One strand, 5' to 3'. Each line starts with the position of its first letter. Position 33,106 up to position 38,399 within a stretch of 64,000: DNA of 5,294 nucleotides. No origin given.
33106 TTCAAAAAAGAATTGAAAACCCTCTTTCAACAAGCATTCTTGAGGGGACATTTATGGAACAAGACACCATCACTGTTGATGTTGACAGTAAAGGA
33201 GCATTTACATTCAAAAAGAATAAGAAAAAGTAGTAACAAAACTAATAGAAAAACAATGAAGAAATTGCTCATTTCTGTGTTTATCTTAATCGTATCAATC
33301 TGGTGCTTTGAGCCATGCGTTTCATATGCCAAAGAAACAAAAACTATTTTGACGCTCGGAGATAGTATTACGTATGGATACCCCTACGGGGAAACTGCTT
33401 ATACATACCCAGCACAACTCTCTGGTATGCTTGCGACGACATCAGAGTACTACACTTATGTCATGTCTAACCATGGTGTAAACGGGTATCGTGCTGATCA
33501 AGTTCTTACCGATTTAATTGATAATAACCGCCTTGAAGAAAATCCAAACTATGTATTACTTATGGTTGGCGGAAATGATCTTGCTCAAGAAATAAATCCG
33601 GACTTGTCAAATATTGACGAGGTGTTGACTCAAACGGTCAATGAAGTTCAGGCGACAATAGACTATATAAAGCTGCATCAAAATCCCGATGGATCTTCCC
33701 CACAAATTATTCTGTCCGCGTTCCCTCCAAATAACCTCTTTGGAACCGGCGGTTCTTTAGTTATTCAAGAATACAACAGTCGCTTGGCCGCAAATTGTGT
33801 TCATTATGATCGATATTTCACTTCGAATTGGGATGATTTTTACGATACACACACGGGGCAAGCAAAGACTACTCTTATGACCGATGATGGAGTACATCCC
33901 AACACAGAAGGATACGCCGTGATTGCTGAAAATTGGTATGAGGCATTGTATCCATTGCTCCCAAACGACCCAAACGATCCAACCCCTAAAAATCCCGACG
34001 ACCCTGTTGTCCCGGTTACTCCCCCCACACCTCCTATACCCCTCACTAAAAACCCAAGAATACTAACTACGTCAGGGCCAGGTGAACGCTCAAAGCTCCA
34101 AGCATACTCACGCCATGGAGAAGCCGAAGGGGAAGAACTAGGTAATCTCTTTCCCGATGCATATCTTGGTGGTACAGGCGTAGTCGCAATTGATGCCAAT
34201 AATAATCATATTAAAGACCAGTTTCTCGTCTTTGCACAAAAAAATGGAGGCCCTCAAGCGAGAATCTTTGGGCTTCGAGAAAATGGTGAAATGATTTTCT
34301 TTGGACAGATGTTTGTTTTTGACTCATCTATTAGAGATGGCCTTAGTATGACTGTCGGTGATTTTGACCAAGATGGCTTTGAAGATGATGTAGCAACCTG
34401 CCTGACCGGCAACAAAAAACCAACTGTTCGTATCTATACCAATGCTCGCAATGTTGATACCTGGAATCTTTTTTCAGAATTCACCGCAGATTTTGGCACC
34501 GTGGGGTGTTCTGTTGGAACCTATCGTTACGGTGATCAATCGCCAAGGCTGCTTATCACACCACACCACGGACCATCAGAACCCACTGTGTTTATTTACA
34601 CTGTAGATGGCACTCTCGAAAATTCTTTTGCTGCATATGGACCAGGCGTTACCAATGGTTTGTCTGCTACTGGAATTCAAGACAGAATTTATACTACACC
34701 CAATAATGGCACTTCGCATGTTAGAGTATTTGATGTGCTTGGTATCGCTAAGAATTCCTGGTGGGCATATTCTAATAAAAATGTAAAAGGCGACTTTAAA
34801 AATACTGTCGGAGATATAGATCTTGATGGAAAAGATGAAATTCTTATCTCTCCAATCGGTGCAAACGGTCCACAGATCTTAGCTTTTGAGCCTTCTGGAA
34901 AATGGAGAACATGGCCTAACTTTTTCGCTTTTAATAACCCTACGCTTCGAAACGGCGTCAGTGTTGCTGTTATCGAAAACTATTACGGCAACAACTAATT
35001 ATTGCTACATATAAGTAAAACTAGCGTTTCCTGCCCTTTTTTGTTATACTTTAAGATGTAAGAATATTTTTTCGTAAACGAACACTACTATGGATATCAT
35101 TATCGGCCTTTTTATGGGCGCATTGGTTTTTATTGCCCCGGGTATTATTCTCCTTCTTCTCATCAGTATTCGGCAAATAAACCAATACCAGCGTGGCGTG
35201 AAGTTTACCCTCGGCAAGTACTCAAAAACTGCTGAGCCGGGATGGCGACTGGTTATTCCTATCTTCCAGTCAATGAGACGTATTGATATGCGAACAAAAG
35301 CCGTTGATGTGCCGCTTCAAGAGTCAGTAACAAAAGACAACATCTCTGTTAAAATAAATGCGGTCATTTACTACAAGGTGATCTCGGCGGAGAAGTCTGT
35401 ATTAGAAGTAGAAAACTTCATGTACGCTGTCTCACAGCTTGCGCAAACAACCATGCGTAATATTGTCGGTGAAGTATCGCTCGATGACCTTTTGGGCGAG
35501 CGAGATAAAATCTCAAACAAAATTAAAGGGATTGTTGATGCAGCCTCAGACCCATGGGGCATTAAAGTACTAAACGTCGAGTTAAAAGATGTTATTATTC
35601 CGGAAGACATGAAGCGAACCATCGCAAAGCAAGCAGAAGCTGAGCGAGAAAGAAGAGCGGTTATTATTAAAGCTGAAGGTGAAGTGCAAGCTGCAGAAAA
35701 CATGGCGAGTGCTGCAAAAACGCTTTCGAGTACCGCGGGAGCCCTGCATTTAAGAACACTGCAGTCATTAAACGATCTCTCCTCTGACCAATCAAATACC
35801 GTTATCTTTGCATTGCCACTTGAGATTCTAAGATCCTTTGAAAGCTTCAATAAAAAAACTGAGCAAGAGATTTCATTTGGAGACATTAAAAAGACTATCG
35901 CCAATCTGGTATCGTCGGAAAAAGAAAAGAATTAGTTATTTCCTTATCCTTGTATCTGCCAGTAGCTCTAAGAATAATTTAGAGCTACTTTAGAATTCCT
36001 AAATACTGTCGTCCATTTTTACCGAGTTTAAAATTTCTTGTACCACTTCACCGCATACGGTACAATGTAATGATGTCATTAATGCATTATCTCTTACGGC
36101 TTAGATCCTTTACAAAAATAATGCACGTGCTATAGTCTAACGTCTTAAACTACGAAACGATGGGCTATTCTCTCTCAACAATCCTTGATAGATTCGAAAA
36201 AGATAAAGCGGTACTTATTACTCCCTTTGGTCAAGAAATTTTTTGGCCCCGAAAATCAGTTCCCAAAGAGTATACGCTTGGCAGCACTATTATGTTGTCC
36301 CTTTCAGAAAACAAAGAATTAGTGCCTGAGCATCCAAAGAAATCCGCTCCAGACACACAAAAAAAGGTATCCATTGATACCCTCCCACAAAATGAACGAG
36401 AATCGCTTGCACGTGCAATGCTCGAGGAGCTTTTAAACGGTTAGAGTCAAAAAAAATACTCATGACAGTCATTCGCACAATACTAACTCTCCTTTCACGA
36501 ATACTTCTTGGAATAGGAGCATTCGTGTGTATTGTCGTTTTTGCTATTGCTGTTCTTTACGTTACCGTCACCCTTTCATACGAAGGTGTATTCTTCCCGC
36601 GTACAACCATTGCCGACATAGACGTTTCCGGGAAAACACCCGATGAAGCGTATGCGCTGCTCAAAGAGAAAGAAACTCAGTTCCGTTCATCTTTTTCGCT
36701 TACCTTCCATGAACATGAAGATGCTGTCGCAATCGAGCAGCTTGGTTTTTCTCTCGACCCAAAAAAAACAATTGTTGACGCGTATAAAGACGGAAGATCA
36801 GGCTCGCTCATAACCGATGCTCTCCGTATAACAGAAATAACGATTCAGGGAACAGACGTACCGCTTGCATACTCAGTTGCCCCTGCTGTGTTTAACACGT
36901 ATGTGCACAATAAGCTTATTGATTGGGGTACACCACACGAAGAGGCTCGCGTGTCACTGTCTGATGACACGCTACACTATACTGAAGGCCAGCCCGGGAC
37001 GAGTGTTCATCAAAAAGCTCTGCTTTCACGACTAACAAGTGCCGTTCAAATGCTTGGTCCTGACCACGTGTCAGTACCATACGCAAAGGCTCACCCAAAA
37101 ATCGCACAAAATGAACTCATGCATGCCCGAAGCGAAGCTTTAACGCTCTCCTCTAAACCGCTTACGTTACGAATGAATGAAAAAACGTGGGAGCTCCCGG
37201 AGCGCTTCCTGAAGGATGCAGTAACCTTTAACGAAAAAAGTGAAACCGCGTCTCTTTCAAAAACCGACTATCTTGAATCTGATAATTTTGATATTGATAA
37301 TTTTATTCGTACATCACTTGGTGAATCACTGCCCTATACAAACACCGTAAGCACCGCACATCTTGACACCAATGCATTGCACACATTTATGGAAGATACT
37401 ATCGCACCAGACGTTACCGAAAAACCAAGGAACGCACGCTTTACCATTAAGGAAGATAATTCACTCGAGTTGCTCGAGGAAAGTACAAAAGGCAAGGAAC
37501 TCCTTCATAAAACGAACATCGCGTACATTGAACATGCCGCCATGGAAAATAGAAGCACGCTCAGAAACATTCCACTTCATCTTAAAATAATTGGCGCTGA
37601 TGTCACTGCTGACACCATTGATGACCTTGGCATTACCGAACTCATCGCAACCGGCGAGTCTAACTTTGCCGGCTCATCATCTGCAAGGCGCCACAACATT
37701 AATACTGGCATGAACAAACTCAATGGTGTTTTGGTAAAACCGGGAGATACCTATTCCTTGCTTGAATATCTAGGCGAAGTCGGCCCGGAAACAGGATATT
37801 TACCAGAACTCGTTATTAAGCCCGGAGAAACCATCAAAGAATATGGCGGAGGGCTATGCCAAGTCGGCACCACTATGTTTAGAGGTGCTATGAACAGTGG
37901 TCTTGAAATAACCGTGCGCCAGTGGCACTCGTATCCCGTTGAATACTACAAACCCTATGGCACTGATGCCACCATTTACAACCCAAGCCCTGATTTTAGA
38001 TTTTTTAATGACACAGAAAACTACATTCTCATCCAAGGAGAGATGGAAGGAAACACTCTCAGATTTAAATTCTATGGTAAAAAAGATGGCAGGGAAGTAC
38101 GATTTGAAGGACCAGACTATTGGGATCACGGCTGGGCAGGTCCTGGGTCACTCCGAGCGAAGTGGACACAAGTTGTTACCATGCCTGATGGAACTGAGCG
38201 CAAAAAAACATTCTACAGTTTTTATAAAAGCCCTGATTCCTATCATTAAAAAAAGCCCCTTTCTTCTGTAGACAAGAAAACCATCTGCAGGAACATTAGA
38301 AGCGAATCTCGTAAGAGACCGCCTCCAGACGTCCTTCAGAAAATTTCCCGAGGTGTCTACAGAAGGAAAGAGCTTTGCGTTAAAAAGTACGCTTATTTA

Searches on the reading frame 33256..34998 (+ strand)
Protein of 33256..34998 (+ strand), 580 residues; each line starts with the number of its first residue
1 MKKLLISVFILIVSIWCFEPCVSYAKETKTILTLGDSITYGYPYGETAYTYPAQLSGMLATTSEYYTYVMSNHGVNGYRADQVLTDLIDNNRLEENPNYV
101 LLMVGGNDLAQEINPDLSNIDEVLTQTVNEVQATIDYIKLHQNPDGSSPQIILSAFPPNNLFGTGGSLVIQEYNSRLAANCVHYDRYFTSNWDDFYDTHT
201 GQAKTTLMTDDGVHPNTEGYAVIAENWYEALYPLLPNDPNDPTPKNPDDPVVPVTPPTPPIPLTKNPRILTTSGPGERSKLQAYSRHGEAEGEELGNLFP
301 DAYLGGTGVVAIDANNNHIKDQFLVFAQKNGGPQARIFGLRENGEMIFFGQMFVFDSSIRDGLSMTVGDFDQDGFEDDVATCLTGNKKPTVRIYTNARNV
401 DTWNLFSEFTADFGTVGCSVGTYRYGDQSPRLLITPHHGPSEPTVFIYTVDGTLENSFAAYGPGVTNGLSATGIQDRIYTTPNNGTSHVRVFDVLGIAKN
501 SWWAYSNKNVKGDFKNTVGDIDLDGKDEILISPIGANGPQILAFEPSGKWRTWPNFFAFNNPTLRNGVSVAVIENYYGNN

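Call 4: search_protein_families(library=pfam, proteins=[window:33256-34998:+], max_evalue=0.1)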
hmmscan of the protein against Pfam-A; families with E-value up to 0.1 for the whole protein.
window:33256-34998:+ (580 aa): 5 families
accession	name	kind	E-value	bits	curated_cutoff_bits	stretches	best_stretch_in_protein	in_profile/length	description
PF13472.12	Lipase_GDSL_2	-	2.2e-20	74.4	32.9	1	34-222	2-178/178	GDSL-like Lipase/Acylhydrolase family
PF00657.28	Lipase_GDSL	-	1.2e-13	52.1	23.6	1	31-226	1-207/208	GDSL-like Lipase/Acylhydrolase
PF13517.12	FG-GAP_3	-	2.6e-06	28.4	26.9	0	335-377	18-58/61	FG-GAP-like repeat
PF01839.29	FG-GAP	-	0.0019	18.5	22.1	0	362-380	2-19/37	FG-GAP repeat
PF04311.20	DUF459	-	0.0046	16.8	27.2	0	178-226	143-193/197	Protein of unknown function (DUF459)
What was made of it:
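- On SGNH/GDSL hydrolase: Pfam 74.4 bits (call 4).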

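Call 5: search_protein_families(library=ncbifam, proteins=[window:33256-34998:+], max_evalue=0.1)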
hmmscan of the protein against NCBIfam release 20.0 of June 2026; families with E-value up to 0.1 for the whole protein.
window:33256-34998:+ (580 aa): 2 families
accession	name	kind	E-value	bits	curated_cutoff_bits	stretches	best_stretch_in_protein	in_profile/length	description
NF007819.1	PRK10528.1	equivalog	5.6e-09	36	270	1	22-133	22-127/210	multifunctional acyl-CoA thioesterase I/protease I/lysophospholipase L1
NF042968.1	AcxylEst_AxeA1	equivalog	0.00034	19.1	700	1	28-225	274-457/459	acetylxylan esterase AxeA1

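Call 19: find_homologous_proteins(query=window:33256-34998:+)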
Query window:33256-34998:+ (580 aa): 88 proteins with E <= 0.001 among 8000 candidates.
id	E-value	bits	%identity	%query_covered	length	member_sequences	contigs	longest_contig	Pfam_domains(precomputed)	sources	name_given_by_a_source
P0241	0.0e+0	1358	100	100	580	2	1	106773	PF13517.13,PF13472.13,PF00657.29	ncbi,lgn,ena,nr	ncbi:SGNH/GDSL hydrolase family protein [Patescibacteria group bacterium]|nr:SGNH/GDSL hydrolase fam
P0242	4.1e-293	992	72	100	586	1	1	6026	PF13517.13,PF13472.13,PF00657.29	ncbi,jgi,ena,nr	ncbi:SGNH/GDSL hydrolase family protein [Patescibacteria group bacterium]|nr:SGNH/GDSL hydrolase fam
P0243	6.1e-231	786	60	100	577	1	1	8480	PF13472.13,PF00657.29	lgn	-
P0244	2.8e-222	758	58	100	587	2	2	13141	PF13472.13,PF00657.29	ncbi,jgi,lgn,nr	ncbi:MAG: SGNH/GDSL hydrolase family protein [Parcubacteria group bacterium]|nr:SGNH/GDSL hydrolase 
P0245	8.5e-217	739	58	97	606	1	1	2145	PF13517.13,PF13472.13,PF00657.29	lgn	-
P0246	8.0e-216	736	60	95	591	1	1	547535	PF13517.13,PF13472.13,PF00657.29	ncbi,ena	-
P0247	2.9e-211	721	57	100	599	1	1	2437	PF13472.13,PF00657.29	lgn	-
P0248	9.4e-210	716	58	95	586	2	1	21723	PF13517.13,PF13472.13,PF00657.29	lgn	-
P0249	3.6e-208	711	56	99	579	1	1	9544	PF13517.13,PF13472.13,PF00657.29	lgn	-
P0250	9.8e-204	696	56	99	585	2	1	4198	PF13517.13,PF13472.13,PF00657.29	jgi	-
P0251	3.6e-200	685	55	100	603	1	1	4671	PF13517.13,PF13472.13,PF00657.29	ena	-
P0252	9.1e-198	677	55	100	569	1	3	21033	PF13472.13,PF00657.29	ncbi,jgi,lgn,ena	-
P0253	6.1e-195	667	54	100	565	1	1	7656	PF13472.13,PF00657.29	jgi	-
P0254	5.5e-194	664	54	100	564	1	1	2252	PF13517.13,PF13472.13,PF00657.29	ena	-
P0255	6.9e-192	657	53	100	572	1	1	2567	PF13517.13,PF13472.13,PF00657.29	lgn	-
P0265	1.0e-136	475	65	54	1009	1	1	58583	PF02868.22,PF13205.13,PF07504.20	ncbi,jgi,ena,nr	ncbi:M4 family metallopeptidase [Patescibacteria group bacterium]|nr:M4 family metallopeptidase [Pat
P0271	5.0e-127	443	60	56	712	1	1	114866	PF13229.13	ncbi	ncbi:hypothetical protein ACFL2B_01025 [Patescibacteria group bacterium]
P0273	3.7e-125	437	60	54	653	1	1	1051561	PF06977.18,PF13517.13,PF13449.13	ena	-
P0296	4.3e-109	384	54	57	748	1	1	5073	-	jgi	jgi:hypothetical protein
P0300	1.3e-107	379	54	55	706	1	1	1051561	PF00149.34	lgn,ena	-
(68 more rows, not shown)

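Call 33: predict_structure(alignment_id=A2)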
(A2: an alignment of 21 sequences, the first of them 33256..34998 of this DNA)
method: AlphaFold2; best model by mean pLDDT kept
length: 580 residues; sequences in the alignment: 21
mean_pLDDT: 83.6   pTM: 0.59
mean pLDDT of the five models: 83.6, 74.2, 72.7, 72.2, 62.0
residues with pLDDT >= 90: 238; 70-90: 261; 50-70: 58; < 50: 23
segments of 3 or more residues with pLDDT < 50: 18-24, 250-262
pLDDT, mean of each block of 10 residues (from residue 1): 56 50 66 93 80 85 83 88 92 95 88 69 90 97 93 92 79 94 94 90 83 82 90 84 64 42 76 87 90 88 90 89 93 92 90 92 93 90 91 94 95 89 76 87 88 93 77 86 81 90 73 77 77 68 80 80 77 87
secondary structure, 60 per line:
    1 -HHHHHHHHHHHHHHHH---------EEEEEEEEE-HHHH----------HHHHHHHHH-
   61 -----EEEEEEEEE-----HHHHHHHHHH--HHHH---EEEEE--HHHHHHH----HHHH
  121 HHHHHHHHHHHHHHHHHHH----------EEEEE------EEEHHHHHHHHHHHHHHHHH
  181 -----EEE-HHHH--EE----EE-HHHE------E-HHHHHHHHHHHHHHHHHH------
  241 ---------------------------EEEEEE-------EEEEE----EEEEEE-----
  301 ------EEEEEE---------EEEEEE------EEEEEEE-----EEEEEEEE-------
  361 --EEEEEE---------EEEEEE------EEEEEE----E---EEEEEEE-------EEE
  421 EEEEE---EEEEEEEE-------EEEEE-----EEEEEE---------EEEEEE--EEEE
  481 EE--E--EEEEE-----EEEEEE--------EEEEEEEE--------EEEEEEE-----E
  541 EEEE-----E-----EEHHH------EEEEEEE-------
elements in order: H2-17 E27-35 H37-40 H51-59 E66-74 H80-89 H92-95 E99-103 H106-112 H117-139 E150-154 E161-163 H164-180 E186-188 H190-193 H217-234 E268-273 E281-285 E290-295 E307-312 E322-327 E334-340 E346-353 E363-368 E378-383 E390-395 E404-410 E418-425 E429-436 E444-448 E454-459 E469-474 E477-482 E488-492 E498-503 E512-519 E528-534 E540-544 E567-573
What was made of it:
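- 33331..34047 (+): SGNH head (aa 26-235) and Pro-rich linker (aa 236-264). The linker at 250-262 has pLDDT below 50 (call 33).
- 34048..34995 (+): Type B propeller cassette (aa 265-580): six blades, with only two canonical DxDxDG loops. AlphaFold2 model (call 33).
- The others scored 62-74 (call 33).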

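Call 37: fold_search(model_id=the predicted structure, library=pdb)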
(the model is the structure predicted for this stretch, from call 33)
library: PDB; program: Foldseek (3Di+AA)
matches with E <= 10: 1321; with E <= 0.001: 210
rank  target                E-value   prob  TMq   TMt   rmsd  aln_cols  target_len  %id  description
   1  6lfc_D                5.8e-09  1.00  0.26  0.76   4.2       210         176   22  E. coli Thioesterase I mutant DG (released 2020-07-15)
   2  5tic_B                6.8e-09  1.00  0.26  0.76   3.7       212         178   22  X-ray structure of wild-type E. coli Acyl-CoA thioesterase I at pH 5 (released 2017-04-26)
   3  6lfb                  1.1e-08  1.00  0.27  0.79   3.5       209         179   22  E. coli Thioesterase I mutant DG (released 2020-07-15)
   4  7e16_A                1.2e-08  1.00  0.29  0.74   3.2       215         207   20  crystal structure of GDSL esterase from Geobacillus thermodenitrificans (released 2021-04-14)
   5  9kr1                  1.6e-08  1.00  0.28  0.40   3.8       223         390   20  Structural Basis for the Polymer-Protein Binding Mechanism of Polyvinyl Alcohol Esterase (released 2025-10-08)
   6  8ik1_A                1.9e-08  1.00  0.30  0.80   3.0       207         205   22  EstL5 in complex of PMSF (released 2023-03-29)
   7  6lfc_B                2.0e-08  1.00  0.26  0.77   3.9       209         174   22  E. coli Thioesterase I mutant DG (released 2020-07-15)
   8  5tif                  2.1e-08  1.00  0.27  0.77   3.7       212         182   22  x-ray structure of acyl-CoA thioesterase I, TesA, triple mutant M141L/Y145K/L146K in complex with octanoic acid (released 2017-04-26)
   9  9kr0                  2.4e-08  1.00  0.25  0.36   5.4       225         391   19  Structural Basis for the Polymer-Protein Binding Mechanism of Polyvinyl Alcohol Esterase (released 2025-10-08)
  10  8ik1_B                2.7e-08  1.00  0.29  0.77   3.1       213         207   21  EstL5 in complex of PMSF (released 2023-03-29)
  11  7tog                  3.2e-08  1.00  0.31  0.46   2.8       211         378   18  Crystal structure of carbohydrate esterase PbeAcXE, apoenzyme (released 2022-04-13)
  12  4rsh_A                3.3e-08  1.00  0.25  0.72   4.4       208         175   20  Structure of a putative lipolytic protein of G-D-S-L family from Desulfitobacterium hafniense DCB-2 (released 2014-11-19)
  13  7br2_C                3.5e-08  1.00  0.28  0.36  18.9       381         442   14  BT4096 a gut microbial diltiazem-metabolizing enzyme (released 2020-05-06)
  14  1j00                  3.8e-08  1.00  0.26  0.79   3.6       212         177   22  E. coli Thioesterase I/Protease I/Lysophospholipase L1 in complexed with diethyl phosphono moiety (released 2003-07-08)
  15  9kqz                  3.8e-08  1.00  0.25  0.36   5.6       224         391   20  Structural Basis for the Polymer-Protein Binding Mechanism of Polyvinyl Alcohol Esterase (released 2025-10-08)
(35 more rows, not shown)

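Call 63: search_protein_families(library=pfam, proteins=[P0265, P0271, P0300, P0296], max_evalue=0.001)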
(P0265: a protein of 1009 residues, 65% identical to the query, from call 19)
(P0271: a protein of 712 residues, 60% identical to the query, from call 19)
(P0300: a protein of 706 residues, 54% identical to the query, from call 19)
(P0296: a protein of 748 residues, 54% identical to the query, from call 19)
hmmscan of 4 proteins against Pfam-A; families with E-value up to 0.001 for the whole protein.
P0265 (1009 aa): 6 families
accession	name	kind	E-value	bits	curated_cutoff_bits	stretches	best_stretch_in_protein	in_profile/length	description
PF02868.21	Peptidase_M4_C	-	2.1e-38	132.3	24.4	1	395-562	2-165/165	Thermolysin metallopeptidase, alpha-helical domain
PF07504.19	FTP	-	3.2e-13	49.7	21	1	113-162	2-51/51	Fungalysin/Thermolysin Propeptide Motif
PF13205.12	Big_5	-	2.1e-07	32.1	23.6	1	585-691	3-104/105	Bacterial Ig-like domain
PF01447.24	Peptidase_M4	-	3.1e-05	24.9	22.4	1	270-388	43-144/145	Thermolysin metallopeptidase, catalytic domain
PF13517.12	FG-GAP_3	-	0.00074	20.5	26.9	0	904-960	7-61/61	FG-GAP-like repeat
PF09648.15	YycI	-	0.00077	19.6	29.7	0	123-242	111-231/232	YycI protein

P0271 (712 aa): 3 families
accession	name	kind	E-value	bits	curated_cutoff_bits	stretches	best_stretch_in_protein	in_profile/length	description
PF13229.12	Beta_helix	-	4.2e-08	33.4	25.9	2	183-311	2-110/158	Right handed beta helix region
PF13517.12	FG-GAP_3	-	5.8e-05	24.1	26.9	0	466-511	17-58/61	FG-GAP-like repeat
PF05048.19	NosD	-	8.9e-05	22.5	23.6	1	183-313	40-149/212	Periplasmic copper-binding protein (NosD)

P0300 (706 aa): 1 family
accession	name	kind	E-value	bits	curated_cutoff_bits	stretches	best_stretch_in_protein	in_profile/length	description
PF00149.33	Metallophos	-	3.6e-14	54.1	21.5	1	30-206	3-191/191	Calcineurin-like phosphoesterase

P0296 (748 aa): 0 families
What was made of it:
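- Closest known: Integrin alpha / FG-GAP. Different: The SGNH-type domain is so degenerate that Pfam barely detects it or misses it (calls 4, 19, 63).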

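Call 64: find_encoding_contigs(protein=P0273, flank=10000, max_places=2)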
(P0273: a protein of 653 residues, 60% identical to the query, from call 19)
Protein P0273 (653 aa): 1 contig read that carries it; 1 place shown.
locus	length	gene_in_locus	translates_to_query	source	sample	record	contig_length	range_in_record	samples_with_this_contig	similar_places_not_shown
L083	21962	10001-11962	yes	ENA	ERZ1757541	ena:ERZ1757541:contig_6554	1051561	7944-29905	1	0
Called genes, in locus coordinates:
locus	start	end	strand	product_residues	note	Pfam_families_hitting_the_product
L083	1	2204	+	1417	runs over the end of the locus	PF00317:Ribonuc_red_lgN, PF02867:Ribonuc_red_lgC, PF00317:Ribonuc_red_lgN, PF02867:Ribonuc_red_lgC, PF12637:TSCPD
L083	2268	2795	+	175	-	PF02572:CobA_CobO_BtuR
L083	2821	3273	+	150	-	PF14478:DUF4430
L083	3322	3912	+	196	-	PF20221:DUF6580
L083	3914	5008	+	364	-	PF06559:DCD_N, PF22769:DCD, PF22569:DCD_C, PF22769:DCD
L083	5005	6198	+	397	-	PF04307:YdjM, PF06940:DUF1287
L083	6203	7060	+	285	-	PF01149:Fapy_DNA_glyco, PF05833:NFACT_N (faint), PF06831:H2TH, PF06827:zf-FPG_IleRS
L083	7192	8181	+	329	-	PF03462:PCRF, PF00472:RF-1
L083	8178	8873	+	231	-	PF00931:NB-ARC (faint), PF00005:ABC_tran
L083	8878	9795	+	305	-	PF18075:FtsX_ECD, PF02687:FtsX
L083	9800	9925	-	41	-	-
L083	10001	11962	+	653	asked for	PF06977:SdiA-regulated (faint), PF13517:FG-GAP_3 (faint), PF13449:Phytase-like (faint)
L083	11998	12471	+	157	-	PF00293:NUDIX, PF14815:NUDIX_4 (weak)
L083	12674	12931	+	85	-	PF01541:GIY-YIG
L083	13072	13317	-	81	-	-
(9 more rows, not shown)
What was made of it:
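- One type B protein lies directly downstream of ftsE/ftsX, a system that controls wall hydrolases through protein contacts in other bacteria (call 64; the FtsEX role is established knowledge).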

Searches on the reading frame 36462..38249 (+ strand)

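Call 59: search_protein_families(library=pfam, proteins=[window:36462-38249:+], max_evalue=0.00001)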
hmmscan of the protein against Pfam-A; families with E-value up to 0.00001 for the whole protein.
window:36462-38249:+ (595 aa): 2 families
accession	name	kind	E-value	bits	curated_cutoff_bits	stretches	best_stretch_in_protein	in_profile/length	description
PF04294.18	VanW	-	3.8e-38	130.4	27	1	409-538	2-130/130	VanW like protein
PF12229.13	PG_binding_4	-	6.9e-12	46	22.1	1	90-197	4-110/117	Putative peptidoglycan binding domain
